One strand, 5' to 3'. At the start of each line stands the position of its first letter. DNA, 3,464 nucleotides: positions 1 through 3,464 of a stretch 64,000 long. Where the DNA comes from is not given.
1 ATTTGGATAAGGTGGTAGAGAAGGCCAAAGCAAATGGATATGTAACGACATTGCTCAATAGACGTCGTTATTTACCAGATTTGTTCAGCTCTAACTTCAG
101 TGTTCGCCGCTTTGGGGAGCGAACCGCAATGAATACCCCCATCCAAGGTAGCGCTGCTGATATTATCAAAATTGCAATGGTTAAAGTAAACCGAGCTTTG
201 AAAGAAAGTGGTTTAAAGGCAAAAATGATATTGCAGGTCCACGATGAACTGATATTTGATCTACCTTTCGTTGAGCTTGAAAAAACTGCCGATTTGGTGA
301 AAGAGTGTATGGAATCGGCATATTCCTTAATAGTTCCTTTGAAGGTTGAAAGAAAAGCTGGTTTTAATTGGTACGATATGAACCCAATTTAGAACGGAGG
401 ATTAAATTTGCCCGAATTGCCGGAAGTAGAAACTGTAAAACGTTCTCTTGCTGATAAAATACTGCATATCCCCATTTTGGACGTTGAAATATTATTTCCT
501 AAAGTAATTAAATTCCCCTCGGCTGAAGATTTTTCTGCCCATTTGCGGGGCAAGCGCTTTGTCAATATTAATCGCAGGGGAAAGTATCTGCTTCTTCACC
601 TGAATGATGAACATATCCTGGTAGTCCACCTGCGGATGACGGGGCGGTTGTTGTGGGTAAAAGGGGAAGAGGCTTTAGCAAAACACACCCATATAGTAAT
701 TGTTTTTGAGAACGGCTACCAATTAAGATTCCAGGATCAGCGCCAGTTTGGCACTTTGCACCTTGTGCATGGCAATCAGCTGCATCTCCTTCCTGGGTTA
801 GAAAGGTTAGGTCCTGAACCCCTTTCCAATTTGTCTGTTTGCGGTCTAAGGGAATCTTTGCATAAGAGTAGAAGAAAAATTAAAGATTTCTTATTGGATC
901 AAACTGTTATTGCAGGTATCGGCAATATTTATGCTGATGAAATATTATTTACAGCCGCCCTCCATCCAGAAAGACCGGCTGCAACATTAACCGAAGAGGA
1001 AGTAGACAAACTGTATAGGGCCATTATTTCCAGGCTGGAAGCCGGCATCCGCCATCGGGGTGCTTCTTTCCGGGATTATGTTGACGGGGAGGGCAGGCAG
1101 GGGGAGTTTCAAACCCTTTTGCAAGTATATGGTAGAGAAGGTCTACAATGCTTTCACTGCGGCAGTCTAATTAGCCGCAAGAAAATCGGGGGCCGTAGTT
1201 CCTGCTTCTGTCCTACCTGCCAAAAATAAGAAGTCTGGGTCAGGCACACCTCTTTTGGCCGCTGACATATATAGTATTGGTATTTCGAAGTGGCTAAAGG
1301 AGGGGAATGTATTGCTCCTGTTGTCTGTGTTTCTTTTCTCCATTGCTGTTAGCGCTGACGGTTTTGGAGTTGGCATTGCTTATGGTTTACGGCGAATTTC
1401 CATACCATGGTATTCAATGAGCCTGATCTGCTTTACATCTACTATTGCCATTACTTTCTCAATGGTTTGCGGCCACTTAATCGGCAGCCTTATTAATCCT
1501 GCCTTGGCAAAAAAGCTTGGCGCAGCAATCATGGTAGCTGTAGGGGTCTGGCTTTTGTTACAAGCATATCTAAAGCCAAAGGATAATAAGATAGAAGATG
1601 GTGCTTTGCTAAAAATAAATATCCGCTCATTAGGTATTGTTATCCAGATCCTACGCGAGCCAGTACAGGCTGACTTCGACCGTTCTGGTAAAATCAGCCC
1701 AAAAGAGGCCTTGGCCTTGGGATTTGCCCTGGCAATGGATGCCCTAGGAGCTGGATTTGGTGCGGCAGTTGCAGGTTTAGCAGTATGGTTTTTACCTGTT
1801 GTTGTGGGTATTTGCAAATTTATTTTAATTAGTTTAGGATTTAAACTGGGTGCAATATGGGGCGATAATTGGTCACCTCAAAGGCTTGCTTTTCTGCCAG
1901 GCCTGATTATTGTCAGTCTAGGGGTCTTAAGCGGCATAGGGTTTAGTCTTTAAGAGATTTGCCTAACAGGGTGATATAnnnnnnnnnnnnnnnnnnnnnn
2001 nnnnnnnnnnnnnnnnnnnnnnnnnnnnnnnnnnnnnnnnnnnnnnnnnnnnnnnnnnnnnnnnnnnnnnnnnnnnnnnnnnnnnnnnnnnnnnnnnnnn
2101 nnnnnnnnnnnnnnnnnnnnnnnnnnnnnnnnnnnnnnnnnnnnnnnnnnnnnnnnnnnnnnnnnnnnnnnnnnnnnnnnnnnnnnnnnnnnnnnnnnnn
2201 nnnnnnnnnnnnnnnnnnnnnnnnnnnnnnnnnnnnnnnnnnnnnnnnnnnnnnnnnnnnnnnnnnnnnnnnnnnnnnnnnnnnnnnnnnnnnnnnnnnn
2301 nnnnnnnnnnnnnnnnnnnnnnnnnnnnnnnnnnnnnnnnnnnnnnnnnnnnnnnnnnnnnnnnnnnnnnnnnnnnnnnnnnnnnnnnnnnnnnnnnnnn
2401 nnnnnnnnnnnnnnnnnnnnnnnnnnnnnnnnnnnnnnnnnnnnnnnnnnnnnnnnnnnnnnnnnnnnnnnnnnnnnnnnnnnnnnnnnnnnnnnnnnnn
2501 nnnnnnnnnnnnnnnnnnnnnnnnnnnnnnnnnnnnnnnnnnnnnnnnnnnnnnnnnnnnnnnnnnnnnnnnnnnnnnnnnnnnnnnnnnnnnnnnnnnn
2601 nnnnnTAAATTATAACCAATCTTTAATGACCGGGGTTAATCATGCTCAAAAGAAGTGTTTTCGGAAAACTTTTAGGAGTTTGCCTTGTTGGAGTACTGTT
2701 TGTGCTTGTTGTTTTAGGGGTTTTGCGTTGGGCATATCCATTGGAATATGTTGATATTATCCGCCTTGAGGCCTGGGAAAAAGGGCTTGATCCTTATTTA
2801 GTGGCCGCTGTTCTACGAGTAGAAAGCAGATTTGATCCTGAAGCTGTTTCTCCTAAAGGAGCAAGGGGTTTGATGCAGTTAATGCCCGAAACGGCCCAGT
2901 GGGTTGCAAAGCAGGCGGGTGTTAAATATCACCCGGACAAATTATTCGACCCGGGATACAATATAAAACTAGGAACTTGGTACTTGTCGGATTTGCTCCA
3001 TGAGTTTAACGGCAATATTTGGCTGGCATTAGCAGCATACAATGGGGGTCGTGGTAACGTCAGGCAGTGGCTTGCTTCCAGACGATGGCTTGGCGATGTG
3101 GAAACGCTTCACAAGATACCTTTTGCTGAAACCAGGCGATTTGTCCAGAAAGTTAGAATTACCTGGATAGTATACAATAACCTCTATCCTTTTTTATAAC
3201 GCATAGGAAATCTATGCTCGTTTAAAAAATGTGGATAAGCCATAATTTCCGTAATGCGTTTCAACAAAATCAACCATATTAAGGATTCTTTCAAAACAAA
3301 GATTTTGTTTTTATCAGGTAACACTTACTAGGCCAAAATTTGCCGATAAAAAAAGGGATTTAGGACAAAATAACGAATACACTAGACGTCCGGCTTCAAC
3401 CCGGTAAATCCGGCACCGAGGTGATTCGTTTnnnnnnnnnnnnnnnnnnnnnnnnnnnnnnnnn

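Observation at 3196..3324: Novel ~110-nt intergenic repeat family with two conserved hairpins and compensatory base changes (4 copies + partial tandem copy; also 48221-48372, 52308-52410, 63905-64000)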

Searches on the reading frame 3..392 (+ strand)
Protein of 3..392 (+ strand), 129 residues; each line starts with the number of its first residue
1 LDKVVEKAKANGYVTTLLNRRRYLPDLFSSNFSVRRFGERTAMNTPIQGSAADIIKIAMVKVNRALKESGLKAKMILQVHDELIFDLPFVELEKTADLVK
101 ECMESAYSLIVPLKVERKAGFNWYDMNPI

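Call 91: search_protein_families(library=pfam, proteins=[window:3-392:+], max_evalue=0.00001)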
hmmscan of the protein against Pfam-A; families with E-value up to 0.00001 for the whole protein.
window:3-392:+ (129 aa): 1 family
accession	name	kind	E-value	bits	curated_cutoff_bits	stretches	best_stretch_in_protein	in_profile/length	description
PF00476.26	DNA_pol_A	-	2.4e-48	165.4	34.3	1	1-125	255-381/381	DNA polymerase family A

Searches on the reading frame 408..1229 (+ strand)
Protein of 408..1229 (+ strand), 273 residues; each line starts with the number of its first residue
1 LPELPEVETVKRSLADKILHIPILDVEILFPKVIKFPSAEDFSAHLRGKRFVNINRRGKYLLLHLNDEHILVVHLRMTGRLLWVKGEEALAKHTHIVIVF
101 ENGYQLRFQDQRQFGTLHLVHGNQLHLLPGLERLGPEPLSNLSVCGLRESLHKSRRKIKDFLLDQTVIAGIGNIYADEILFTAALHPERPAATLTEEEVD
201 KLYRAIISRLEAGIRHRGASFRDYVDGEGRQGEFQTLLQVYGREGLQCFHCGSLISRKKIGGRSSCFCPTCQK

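Call 91: search_protein_families(library=pfam, proteins=[window:408-1229:+], max_evalue=0.00001)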
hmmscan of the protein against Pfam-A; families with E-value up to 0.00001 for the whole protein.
window:408-1229:+ (273 aa): 3 families
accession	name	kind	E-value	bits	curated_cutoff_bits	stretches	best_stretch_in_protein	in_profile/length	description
PF01149.29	Fapy_DNA_glyco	-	4.4e-37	127.7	25.5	1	1-116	1-116/117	Formamidopyrimidine-DNA glycosylase N-terminal domain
PF06831.19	H2TH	-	1.3e-27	96.1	34.7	1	134-221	1-89/93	Formamidopyrimidine-DNA glycosylase H2TH domain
PF06827.20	zf-FPG_IleRS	-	8.7e-06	25.9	21.3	0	248-273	4-29/30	Zinc finger found in FPG and IleRS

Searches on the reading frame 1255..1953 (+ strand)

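Call 91: search_protein_families(library=pfam, proteins=[window:1255-1953:+], max_evalue=0.00001)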
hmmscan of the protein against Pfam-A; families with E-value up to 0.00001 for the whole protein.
window:1255-1953:+ (232 aa): 1 family
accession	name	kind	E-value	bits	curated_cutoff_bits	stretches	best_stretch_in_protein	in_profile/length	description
PF02659.21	Mntp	-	5.9e-17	62.3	24.4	2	132-224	55-149/152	Putative manganese efflux pump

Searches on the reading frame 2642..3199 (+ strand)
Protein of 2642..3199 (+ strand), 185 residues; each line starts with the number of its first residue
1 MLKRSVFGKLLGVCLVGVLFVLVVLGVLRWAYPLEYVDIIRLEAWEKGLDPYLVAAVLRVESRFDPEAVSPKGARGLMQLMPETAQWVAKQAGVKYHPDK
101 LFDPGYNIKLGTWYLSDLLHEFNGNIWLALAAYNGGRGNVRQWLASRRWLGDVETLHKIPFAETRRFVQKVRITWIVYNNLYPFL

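Call 18: search_protein_families(library=pfam, proteins=[window:2642-3199:+])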
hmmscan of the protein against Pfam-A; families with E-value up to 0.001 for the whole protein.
window:2642-3199:+ (185 aa): 1 family
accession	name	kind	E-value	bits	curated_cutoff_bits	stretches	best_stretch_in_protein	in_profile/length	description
PF01464.25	SLT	-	4.5e-36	123.4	21.3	1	40-151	3-112/117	Transglycosylase SLT domain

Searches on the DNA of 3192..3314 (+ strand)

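Call 59: build_rna_model(alignment_id=A2, structure=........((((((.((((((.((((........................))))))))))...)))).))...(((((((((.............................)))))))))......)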
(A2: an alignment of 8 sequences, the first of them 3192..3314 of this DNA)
Model R1 built from alignment A2 (8 sequences, 126 columns); structure: as given.
model positions 117; base pairs 25; branch points 1; effective number of sequences 1.48; information 0.591 bits per position. Calibrated on 0.2 Mb of random sequence (short: E-values are rough).
structure used (alignment columns):
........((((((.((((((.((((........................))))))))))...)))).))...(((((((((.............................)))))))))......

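Call 60: search_with_rna_model(model_id=R1, source=window, filters=off, max_evalue=10)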
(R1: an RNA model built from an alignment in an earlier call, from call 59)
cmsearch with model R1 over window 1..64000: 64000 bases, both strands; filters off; matches with E-value up to 10: 20.
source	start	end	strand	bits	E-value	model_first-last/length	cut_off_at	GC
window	48217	48334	+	135.6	4.6e-25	1-117/117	no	0.26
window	3192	3313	+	128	1.7e-23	1-117/117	no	0.28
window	52304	52413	+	107.3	2.6e-19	1-117/117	no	0.31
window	63900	63992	+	76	6e-13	1-117/117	no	0.28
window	48283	48378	-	30.5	0.0011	1-117/117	no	0.3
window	63855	63972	-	22.4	0.049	1-117/117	no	0.3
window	52363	52452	-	19.9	0.15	1-117/117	no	0.32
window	3259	3354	-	19.1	0.22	1-117/117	no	0.27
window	6828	6940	+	18.7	0.27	1-117/117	no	0.33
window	59946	60055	-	18.5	0.29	1-117/117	no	0.35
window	48231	48274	-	14.6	1.8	15-58/117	no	0.27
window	4605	4716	-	14.2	2.2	1-117/117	no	0.36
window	52598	52695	+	13.9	2.5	1-117/117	no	0.36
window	58806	58917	+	13.3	3.4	1-117/117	no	0.37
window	837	953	+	12.9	4.1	1-117/117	no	0.31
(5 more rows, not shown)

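Call 61: search_with_rna_model(model_id=R1, sources=[L001, L002, L003, L004, L005, L006, L007, L008, L009, L010, L011, L012, L013, L014, L015, L016, L017, L018, L019, L020, L021, L022, L023, L024, L025, L026, L027, L028, L029, L030, L031, L032, L033, L034, L035, L036, L037, L039, L040, L041, L042, L043, L044, L045, L046, L047, L051, L052, L053, L054, L055, L056, L057, L058], max_evalue=1)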
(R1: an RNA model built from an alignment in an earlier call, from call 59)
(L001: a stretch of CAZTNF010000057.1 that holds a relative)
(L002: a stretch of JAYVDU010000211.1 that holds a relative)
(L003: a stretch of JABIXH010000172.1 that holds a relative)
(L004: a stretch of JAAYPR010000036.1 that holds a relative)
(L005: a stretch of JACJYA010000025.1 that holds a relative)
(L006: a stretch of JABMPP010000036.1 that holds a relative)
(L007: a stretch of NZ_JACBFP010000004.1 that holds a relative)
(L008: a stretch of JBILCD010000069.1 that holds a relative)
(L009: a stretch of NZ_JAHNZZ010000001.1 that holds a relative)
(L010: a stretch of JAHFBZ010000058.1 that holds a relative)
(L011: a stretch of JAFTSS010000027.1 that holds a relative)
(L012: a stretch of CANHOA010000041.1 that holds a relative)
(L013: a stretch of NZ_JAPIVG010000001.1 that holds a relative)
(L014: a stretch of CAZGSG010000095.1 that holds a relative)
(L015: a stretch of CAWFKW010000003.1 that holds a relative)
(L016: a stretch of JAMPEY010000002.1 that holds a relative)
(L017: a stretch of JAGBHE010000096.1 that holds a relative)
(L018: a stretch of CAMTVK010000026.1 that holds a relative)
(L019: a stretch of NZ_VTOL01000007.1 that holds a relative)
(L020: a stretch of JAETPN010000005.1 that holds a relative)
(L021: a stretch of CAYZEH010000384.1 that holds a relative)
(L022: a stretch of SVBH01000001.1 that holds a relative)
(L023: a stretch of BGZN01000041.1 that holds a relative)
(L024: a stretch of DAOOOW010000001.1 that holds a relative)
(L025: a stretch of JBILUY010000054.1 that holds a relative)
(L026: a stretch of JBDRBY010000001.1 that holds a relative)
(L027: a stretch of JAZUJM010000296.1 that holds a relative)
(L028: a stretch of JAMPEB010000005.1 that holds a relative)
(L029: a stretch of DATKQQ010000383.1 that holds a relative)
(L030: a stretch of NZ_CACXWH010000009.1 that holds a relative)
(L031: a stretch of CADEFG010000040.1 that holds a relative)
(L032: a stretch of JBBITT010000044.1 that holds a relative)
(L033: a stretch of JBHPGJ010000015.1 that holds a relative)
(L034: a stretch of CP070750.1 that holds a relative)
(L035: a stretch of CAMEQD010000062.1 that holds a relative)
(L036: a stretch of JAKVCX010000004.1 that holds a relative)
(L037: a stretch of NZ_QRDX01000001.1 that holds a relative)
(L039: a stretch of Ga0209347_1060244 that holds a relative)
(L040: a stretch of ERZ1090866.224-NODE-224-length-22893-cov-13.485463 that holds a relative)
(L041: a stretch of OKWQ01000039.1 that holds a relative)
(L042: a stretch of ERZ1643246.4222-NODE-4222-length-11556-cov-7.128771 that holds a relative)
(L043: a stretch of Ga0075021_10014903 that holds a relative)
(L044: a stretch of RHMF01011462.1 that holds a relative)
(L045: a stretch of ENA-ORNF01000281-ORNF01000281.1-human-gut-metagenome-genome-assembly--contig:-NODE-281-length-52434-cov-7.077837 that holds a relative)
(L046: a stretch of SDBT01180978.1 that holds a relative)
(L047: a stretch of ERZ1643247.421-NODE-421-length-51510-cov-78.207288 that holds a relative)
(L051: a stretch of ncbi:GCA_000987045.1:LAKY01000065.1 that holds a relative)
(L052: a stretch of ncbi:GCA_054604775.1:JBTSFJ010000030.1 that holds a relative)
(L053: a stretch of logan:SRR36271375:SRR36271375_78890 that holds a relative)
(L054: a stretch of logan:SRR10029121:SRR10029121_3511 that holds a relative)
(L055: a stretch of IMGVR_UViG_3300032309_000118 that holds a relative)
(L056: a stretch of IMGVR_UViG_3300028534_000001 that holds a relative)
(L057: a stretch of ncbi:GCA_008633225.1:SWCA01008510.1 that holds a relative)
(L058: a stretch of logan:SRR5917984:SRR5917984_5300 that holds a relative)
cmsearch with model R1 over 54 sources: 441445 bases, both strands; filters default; matches with E-value up to 1: 9.
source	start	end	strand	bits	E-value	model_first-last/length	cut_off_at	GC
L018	2450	2569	-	134.5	5.4e-24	1-117/117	no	0.31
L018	328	441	-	119.6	5.6e-21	1-117/117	no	0.3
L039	189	300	-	111.5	2.6e-19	1-117/117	no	0.26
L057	11262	11375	-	104.6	6.4e-18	1-117/117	no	0.23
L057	11216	11309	+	30.4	0.008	1-117/117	no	0.23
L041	28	125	-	28.9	0.016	1-117/117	no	0.28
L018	2496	2584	+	28.7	0.017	1-117/117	no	0.26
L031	2789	2868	+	21.4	0.54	1-117/117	no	0.26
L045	5578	5619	-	20.7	0.72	15-58/117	no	0.14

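Call 82: search_with_rna_model(model_id=R1, sources=[L059, L060, L061, L062], max_evalue=1)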
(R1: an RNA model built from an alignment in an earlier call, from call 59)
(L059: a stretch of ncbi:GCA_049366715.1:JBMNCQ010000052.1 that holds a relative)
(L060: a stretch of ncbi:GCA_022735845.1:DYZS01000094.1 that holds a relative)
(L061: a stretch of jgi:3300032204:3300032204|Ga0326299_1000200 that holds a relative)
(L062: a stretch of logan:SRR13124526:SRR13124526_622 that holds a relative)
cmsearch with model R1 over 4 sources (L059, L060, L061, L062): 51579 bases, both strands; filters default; matches with E-value up to 1: 1.
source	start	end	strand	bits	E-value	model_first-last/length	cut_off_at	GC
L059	19848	19951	+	16.8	0.52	1-117/117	no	0.26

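Call 94: search_with_rna_model(model_id=R1, sources=[L063, L064, L065, L066, L067], max_evalue=1)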
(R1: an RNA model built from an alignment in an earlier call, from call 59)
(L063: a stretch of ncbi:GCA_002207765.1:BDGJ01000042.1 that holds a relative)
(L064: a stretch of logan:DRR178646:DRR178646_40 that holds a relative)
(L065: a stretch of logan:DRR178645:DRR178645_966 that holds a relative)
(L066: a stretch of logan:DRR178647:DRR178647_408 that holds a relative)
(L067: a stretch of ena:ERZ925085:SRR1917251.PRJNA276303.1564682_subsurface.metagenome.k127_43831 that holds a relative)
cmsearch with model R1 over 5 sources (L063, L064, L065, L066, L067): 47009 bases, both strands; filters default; matches with E-value up to 1: 0.
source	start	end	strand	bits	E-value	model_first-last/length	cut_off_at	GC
